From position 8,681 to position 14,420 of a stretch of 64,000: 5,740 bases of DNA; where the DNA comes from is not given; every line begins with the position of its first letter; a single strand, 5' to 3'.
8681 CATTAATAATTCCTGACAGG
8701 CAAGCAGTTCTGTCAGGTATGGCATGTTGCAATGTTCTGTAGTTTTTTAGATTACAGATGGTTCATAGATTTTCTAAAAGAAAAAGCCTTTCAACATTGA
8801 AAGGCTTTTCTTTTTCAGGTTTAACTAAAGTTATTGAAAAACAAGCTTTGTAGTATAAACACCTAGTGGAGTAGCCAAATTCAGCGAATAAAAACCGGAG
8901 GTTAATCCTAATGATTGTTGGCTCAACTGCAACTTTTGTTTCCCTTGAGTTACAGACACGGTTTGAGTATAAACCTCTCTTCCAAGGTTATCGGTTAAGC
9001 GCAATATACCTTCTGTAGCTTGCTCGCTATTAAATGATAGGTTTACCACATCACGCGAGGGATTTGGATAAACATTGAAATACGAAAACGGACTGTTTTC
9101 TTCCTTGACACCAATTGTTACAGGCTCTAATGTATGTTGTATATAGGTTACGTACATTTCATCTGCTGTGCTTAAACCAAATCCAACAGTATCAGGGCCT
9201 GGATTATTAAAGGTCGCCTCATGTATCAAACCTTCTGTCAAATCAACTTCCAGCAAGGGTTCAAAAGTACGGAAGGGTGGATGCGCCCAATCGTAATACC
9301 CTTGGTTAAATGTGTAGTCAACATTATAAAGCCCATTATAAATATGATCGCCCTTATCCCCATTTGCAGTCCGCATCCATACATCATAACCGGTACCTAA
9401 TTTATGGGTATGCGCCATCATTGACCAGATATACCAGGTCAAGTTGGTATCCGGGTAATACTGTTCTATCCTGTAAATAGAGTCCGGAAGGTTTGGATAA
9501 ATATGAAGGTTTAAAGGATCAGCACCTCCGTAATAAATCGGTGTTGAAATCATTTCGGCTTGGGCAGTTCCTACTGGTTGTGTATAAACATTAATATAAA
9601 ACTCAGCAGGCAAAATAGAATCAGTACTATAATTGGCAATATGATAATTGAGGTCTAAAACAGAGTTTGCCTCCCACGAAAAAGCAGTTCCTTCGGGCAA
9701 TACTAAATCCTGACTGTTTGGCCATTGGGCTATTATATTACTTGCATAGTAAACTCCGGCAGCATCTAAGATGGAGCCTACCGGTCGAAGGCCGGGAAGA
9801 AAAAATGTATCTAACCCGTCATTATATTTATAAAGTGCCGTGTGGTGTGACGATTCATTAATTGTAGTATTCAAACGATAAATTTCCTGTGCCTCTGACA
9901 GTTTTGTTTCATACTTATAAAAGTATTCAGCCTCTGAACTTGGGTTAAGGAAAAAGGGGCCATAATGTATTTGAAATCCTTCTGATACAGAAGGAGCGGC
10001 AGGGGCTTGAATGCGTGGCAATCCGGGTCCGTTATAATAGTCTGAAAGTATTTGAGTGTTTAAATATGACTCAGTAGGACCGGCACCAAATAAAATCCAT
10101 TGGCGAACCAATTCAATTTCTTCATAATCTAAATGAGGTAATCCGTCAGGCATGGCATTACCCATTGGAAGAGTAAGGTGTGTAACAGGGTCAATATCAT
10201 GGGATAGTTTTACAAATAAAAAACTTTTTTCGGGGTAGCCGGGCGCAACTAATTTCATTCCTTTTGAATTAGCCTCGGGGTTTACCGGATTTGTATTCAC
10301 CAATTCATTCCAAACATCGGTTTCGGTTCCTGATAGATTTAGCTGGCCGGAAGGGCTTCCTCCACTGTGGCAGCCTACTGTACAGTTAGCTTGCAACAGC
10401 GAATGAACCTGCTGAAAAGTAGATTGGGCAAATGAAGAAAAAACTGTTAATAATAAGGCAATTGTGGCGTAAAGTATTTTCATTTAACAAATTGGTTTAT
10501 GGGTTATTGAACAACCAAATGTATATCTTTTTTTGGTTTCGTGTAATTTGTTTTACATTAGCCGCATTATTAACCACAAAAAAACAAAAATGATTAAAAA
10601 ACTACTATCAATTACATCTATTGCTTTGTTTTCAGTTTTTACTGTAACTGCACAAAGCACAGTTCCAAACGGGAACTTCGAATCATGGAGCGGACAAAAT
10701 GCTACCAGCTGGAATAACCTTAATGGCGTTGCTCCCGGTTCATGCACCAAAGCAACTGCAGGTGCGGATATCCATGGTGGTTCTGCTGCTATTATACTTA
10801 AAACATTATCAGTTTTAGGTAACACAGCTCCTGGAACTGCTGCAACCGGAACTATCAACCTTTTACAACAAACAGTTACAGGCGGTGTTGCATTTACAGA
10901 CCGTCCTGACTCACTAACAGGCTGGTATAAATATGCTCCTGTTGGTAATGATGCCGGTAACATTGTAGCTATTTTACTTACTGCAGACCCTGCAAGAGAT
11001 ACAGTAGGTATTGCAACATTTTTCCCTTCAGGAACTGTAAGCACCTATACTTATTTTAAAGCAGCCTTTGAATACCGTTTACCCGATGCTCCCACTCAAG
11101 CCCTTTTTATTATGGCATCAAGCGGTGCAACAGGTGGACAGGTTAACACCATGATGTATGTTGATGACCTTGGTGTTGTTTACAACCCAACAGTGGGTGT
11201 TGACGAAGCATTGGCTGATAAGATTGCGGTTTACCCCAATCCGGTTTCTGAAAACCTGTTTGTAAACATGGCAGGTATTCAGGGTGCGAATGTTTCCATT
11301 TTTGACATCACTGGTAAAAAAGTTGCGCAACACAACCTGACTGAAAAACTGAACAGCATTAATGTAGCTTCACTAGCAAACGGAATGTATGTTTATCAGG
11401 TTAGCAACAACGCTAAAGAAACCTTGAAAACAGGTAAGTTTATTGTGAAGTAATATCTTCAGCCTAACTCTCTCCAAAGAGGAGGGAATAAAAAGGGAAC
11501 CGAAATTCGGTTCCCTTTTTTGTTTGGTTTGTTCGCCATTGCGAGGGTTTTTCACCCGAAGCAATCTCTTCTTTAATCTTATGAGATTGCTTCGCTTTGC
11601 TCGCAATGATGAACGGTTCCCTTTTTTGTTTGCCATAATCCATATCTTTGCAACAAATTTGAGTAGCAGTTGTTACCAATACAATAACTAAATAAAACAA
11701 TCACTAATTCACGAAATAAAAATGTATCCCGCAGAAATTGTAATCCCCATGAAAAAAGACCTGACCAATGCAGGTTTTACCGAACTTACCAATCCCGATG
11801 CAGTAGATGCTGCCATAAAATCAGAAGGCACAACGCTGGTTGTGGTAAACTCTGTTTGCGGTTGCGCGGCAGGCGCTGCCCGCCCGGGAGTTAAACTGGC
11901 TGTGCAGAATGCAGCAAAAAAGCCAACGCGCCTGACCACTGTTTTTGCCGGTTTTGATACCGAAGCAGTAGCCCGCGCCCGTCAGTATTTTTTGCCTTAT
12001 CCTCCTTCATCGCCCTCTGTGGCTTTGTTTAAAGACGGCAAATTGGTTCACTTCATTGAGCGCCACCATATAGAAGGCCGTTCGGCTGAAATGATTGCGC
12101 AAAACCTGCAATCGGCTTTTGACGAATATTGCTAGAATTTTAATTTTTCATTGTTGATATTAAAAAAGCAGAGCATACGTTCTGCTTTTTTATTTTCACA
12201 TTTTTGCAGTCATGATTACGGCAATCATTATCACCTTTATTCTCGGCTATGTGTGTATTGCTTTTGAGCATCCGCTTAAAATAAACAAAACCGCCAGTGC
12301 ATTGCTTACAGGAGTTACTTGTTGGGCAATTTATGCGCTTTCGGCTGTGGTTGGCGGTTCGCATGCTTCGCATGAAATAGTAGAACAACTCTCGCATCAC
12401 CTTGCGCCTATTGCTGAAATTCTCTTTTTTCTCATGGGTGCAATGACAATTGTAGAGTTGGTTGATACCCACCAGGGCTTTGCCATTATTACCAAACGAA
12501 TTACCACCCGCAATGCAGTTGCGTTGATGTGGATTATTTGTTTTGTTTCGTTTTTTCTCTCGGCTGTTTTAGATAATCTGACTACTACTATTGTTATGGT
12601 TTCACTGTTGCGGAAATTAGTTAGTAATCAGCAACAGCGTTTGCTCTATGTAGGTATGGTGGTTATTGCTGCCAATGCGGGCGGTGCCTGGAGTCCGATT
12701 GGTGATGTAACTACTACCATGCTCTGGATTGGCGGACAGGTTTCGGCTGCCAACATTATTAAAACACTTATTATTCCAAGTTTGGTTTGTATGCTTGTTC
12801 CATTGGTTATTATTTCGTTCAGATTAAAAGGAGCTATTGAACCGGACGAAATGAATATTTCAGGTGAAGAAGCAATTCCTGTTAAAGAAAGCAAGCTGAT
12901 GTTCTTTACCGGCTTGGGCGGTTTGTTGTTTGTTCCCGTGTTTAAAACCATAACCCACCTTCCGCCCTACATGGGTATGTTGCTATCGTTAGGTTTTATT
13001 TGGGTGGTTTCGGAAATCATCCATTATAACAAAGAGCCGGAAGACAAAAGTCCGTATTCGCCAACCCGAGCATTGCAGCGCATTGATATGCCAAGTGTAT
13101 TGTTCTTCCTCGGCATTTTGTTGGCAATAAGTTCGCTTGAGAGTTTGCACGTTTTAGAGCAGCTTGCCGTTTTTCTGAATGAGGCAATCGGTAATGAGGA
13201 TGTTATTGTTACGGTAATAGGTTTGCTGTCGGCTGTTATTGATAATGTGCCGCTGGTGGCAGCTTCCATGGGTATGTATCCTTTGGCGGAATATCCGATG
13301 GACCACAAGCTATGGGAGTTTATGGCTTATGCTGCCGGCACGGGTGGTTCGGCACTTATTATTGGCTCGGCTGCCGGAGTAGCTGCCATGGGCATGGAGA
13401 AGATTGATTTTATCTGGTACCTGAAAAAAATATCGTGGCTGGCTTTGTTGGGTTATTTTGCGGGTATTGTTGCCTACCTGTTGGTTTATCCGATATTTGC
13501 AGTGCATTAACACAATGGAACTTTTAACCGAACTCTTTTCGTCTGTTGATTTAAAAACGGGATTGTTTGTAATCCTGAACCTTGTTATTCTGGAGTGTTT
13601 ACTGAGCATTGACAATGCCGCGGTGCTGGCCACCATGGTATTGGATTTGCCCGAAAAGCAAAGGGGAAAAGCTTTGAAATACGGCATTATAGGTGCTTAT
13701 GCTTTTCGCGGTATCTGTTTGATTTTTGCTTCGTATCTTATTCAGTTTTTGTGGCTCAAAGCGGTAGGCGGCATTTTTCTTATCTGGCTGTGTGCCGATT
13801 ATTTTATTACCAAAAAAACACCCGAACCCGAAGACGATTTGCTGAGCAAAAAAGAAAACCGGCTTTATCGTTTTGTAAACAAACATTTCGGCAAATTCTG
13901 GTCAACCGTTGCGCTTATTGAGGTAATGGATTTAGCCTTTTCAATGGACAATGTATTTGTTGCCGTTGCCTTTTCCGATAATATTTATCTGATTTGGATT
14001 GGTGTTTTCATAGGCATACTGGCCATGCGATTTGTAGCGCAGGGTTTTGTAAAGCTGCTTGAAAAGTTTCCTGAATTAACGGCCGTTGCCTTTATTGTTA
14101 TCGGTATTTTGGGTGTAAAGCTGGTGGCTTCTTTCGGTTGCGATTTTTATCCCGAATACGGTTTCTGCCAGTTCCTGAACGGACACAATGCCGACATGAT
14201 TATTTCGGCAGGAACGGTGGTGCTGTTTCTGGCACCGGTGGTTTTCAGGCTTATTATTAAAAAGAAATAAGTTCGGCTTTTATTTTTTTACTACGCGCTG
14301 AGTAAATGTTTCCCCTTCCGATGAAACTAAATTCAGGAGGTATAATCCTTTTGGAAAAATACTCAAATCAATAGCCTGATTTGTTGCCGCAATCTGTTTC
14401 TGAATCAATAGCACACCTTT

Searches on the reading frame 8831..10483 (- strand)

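Call 27: search_protein_families(library=pfam, proteins=[window:8831-10483:-], max_evalue=0.001)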
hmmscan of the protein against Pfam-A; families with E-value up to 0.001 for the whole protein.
window:8831-10483:- (550 aa): 1 family
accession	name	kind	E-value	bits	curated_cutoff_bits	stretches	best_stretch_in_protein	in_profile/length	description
PF18962.6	Por_Secre_tail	-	6.1e-09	36.5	27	1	471-548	1-74/75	Secretion system C-terminal sorting domain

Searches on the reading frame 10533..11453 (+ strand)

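Call 27: search_protein_families(library=pfam, proteins=[window:10533-11453:+], max_evalue=0.001)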
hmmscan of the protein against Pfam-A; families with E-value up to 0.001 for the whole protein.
window:10533-11453:+ (306 aa): 2 families
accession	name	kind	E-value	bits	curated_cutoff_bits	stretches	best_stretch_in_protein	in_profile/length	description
PF18962.6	Por_Secre_tail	-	5.2e-14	52.7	27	1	233-299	1-71/75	Secretion system C-terminal sorting domain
PF13201.12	PCMD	-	1.1e-06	29.1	28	1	99-215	80-233/234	Putative carbohydrate metabolism domain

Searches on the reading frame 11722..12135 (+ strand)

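Call 27: search_protein_families(library=pfam, proteins=[window:11722-12135:+], max_evalue=0.001)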
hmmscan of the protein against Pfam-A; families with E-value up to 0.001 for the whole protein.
window:11722-12135:+ (137 aa): 1 family
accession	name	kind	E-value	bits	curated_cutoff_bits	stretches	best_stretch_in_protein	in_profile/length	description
PF06491.16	Disulph_isomer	-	2.3e-64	216.1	25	1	2-137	1-136/136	Disulphide isomerase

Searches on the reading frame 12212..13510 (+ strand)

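Call 27: search_protein_families(library=pfam, proteins=[window:12212-13510:+], max_evalue=0.001)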
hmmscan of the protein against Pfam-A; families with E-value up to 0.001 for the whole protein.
window:12212-13510:+ (432 aa): 1 family
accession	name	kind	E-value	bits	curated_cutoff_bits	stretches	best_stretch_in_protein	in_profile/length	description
PF03600.22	CitMHS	-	8.9e-29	101.1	31.9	1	13-360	1-322/336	Citrate transporter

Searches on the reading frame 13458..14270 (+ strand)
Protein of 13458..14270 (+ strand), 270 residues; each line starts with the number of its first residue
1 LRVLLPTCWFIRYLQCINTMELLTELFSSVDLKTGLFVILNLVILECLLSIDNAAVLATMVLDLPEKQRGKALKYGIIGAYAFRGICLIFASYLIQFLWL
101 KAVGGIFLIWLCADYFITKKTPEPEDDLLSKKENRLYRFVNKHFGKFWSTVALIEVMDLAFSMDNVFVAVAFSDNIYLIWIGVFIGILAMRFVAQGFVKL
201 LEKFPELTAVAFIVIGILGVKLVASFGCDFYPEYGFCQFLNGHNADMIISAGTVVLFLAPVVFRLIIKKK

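Call 28: search_protein_families(library=pfam, proteins=[window:13458-14270:+], max_evalue=0.001)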
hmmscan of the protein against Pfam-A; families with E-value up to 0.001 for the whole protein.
window:13458-14270:+ (270 aa): 1 family
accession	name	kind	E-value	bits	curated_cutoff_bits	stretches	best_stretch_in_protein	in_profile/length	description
PF03741.22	TerC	-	5e-49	166.9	27.8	1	41-224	2-176/178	Integral membrane protein TerC family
